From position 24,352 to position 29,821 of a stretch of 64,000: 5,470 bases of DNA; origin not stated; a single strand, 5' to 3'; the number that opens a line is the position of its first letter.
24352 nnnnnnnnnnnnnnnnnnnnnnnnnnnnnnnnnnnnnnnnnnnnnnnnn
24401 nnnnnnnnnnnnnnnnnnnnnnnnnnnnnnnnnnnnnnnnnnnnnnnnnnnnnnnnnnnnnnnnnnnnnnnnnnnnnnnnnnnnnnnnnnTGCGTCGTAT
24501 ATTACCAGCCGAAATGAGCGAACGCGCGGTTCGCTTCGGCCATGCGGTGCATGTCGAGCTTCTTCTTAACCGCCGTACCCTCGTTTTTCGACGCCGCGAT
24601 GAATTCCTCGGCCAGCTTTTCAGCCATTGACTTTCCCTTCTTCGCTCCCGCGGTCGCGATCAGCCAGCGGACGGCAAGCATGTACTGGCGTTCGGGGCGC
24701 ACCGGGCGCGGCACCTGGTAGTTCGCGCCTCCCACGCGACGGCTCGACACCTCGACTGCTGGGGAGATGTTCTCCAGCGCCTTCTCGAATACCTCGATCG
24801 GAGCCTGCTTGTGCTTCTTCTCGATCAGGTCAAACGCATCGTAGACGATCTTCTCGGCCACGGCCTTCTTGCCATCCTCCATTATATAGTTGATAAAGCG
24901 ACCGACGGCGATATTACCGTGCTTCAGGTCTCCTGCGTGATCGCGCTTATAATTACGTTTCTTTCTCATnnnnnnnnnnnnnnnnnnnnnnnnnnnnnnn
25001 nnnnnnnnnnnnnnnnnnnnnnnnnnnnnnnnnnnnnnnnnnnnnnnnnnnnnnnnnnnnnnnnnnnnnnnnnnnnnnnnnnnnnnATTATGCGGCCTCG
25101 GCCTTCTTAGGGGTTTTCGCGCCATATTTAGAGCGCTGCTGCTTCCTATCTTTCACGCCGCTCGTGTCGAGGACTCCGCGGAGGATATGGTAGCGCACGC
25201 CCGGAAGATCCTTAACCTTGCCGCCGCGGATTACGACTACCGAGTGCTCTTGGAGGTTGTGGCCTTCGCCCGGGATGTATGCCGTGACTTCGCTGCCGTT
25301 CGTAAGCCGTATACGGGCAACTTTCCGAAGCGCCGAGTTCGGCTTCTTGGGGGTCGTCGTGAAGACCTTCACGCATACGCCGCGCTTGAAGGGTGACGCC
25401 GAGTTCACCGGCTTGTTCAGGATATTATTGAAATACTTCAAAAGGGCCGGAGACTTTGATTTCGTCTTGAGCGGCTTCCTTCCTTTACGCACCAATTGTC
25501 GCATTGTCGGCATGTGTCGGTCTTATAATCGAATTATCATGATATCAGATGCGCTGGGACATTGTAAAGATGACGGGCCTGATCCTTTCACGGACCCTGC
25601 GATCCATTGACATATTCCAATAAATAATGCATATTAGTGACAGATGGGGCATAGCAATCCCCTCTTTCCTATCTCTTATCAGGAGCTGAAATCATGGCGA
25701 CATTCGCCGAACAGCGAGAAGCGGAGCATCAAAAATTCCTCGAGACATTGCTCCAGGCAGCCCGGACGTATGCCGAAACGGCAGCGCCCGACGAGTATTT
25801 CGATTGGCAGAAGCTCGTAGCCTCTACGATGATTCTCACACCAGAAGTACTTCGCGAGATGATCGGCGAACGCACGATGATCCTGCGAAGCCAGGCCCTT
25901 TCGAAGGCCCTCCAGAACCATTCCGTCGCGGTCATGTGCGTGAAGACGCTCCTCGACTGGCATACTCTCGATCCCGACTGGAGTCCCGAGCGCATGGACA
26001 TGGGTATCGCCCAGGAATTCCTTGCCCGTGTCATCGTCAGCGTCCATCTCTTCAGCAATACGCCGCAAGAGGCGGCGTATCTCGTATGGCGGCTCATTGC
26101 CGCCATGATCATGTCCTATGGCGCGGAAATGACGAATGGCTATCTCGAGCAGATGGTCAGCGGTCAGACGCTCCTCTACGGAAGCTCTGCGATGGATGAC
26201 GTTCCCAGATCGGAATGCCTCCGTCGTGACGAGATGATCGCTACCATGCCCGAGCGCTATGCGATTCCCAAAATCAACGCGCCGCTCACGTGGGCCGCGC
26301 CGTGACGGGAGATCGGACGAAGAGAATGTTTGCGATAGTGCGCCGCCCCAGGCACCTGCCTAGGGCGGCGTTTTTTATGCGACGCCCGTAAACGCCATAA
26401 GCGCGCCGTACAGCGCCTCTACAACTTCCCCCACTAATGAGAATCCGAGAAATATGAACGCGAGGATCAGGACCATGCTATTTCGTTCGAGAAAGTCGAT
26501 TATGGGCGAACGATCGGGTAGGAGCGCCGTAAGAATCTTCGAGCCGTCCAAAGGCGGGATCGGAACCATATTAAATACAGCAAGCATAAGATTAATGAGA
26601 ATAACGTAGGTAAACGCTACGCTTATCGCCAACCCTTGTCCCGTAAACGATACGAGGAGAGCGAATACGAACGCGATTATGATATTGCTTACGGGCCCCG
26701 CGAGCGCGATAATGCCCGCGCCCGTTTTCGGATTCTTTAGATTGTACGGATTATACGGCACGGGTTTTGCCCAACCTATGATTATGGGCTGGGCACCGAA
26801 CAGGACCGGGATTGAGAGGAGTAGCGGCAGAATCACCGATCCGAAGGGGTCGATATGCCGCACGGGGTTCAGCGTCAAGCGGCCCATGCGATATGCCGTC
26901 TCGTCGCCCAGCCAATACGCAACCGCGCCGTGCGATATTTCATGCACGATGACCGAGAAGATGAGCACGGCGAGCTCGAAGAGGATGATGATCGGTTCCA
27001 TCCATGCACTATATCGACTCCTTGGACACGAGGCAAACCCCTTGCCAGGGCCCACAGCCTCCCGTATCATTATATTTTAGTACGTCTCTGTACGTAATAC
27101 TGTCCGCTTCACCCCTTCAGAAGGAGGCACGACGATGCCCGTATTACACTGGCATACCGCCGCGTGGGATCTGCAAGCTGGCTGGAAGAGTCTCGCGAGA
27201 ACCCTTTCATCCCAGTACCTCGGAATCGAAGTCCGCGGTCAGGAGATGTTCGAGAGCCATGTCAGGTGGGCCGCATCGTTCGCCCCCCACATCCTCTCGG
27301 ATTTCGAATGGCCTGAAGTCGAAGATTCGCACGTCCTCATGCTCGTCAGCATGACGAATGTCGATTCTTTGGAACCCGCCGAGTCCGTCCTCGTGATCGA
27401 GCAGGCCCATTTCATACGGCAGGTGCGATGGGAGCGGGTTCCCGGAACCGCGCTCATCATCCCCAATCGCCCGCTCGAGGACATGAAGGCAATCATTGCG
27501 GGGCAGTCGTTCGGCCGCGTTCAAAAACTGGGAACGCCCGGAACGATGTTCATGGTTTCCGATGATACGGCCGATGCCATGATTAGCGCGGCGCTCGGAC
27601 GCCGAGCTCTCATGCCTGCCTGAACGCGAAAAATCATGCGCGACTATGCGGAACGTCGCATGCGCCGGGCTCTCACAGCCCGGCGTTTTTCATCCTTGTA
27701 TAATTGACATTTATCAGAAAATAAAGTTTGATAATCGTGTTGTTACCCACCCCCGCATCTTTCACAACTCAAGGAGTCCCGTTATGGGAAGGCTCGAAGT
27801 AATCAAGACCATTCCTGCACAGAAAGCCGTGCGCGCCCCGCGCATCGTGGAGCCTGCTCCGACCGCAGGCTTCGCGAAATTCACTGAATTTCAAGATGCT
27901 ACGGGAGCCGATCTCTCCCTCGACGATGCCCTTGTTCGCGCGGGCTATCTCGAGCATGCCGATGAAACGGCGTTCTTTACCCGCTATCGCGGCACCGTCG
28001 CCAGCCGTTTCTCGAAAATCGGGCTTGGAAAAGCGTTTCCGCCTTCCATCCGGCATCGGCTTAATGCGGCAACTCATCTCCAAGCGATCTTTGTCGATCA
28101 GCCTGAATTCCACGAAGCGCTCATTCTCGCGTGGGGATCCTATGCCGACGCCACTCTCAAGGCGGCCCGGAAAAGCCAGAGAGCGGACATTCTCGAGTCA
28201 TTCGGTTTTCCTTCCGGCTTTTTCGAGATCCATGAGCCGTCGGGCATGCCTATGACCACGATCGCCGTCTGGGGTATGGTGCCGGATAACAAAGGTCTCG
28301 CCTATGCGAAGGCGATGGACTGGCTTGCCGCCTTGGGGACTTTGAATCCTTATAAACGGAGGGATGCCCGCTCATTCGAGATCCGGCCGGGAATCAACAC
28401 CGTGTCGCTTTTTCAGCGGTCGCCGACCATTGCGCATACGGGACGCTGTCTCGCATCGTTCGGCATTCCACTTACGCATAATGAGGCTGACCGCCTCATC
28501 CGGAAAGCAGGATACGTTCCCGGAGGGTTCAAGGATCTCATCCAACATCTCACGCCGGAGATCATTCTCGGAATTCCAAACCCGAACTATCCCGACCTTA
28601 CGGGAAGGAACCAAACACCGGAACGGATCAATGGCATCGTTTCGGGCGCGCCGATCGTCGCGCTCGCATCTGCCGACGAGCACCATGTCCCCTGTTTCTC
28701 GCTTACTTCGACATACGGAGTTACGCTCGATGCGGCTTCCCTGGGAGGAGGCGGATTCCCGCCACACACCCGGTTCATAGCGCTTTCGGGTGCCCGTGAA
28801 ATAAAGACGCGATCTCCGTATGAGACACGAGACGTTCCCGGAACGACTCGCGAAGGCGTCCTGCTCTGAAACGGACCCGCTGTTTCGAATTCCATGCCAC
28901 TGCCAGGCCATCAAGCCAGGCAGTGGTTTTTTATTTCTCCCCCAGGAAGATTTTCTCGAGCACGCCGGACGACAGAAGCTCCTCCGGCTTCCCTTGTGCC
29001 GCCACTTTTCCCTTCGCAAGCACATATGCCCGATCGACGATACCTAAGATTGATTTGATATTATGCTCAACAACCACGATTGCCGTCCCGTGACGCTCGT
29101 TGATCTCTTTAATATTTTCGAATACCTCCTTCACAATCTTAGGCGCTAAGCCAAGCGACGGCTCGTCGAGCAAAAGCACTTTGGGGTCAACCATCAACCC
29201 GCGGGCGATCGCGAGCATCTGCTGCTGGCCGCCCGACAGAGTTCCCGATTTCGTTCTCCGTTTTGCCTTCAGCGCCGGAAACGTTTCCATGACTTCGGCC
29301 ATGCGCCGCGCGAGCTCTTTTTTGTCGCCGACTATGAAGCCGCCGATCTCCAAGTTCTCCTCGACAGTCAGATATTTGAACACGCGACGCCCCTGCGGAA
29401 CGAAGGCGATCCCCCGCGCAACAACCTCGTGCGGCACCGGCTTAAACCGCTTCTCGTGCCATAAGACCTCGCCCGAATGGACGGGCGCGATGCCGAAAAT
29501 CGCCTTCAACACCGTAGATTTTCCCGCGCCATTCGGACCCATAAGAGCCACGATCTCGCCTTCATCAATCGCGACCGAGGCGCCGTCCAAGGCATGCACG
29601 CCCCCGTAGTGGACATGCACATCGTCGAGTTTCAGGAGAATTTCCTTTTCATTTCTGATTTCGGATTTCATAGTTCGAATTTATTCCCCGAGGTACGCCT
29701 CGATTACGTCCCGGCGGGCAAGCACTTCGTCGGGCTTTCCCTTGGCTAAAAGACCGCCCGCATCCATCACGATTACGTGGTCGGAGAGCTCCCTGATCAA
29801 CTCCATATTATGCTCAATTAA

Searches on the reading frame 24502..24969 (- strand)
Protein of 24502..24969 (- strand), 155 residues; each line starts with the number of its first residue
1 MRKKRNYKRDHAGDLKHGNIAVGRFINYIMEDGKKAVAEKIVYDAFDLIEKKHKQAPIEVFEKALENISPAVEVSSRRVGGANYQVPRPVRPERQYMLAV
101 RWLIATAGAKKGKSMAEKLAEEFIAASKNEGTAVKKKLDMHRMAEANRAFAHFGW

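Call 3: search_protein_families(library=pfam, proteins=[window:24502-24969:-])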
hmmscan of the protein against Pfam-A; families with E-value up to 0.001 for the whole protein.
window:24502-24969:- (155 aa): 1 family
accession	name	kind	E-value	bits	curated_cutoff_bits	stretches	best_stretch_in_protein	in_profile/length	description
PF00177.27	Ribosomal_S7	-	1.2e-58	197.4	24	1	1-148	1-148/148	Ribosomal protein S7p/S5e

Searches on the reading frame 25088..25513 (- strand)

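Call 3: search_protein_families(library=pfam, proteins=[window:25088-25513:-])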
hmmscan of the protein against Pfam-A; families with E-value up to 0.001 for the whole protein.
window:25088-25513:- (141 aa): 1 family
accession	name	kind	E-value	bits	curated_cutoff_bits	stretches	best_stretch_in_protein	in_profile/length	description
PF00164.32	Ribosom_S12_S23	-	8.9e-38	128.8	22.3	1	38-136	9-109/110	Ribosomal protein S12/S23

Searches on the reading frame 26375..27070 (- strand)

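Call 4: search_protein_families(library=pfam, proteins=[window:26375-27070:-])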
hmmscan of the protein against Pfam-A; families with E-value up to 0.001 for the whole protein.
window:26375-27070:- (231 aa): 1 family
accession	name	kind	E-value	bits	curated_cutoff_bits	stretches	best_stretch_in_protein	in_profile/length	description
PF02163.28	Peptidase_M50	-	3.5e-13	49.9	27.2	2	150-206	160-218/221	Peptidase family M50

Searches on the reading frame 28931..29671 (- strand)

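Call 4: search_protein_families(library=pfam, proteins=[window:28931-29671:-])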
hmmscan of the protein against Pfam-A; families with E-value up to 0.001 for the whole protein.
window:28931-29671:- (246 aa): 6 families
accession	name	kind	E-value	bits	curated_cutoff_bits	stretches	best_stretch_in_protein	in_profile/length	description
PF00005.33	ABC_tran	-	2.1e-33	116.2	25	1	28-172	1-136/137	ABC transporter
PF13304.12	AAA_21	-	6.9e-12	46.5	27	2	40-108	1-83/304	AAA domain, putative AbiEii toxin, Type IV TA system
PF02463.25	SMC_N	-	6.3e-06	26.2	40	0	39-59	25-46/220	RecF/RecN/SMC N terminal domain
PF13555.12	AAA_29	-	7.1e-05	22.9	27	1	27-58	11-42/61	P-loop containing region of AAA domain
PF13401.12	AAA_22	-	0.00016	22.4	27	1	38-201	5-121/130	AAA domain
PF13481.12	AAA_25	-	0.00024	21.2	27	0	35-68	30-61/195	AAA domain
